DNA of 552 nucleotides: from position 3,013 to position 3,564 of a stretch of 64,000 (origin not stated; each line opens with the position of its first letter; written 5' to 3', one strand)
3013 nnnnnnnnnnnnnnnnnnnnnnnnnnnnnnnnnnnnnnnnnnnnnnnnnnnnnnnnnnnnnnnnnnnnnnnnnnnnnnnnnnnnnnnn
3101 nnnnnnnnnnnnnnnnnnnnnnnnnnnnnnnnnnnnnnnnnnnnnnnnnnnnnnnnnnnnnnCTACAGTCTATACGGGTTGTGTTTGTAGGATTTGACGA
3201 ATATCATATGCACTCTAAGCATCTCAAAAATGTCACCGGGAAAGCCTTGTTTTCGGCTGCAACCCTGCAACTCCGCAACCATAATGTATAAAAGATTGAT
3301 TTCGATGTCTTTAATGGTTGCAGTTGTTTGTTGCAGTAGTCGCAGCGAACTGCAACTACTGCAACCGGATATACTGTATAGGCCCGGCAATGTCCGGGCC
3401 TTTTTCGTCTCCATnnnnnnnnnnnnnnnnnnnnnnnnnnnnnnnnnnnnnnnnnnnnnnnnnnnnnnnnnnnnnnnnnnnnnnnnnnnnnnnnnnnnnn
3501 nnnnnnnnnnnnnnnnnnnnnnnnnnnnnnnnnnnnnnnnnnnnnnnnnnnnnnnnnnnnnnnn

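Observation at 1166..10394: Candidate Bacteroidota phage satellite: a 9.2 kb int-repressor-xis-primase-ori island at ssrA with no packaging or conjugation genes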

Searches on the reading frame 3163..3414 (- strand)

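Call 10: search_protein_families(library=pfam, max_evalue=1, proteins=[window:3163-3414:-])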
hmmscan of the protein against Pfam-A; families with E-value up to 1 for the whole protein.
window:3163-3414:- (83 aa): 1 family
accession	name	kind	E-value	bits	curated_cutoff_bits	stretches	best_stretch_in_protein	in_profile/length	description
PF19134.6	DUF5817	-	0.024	15.1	31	1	13-34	1-22/57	Domain of unknown function (DUF5817)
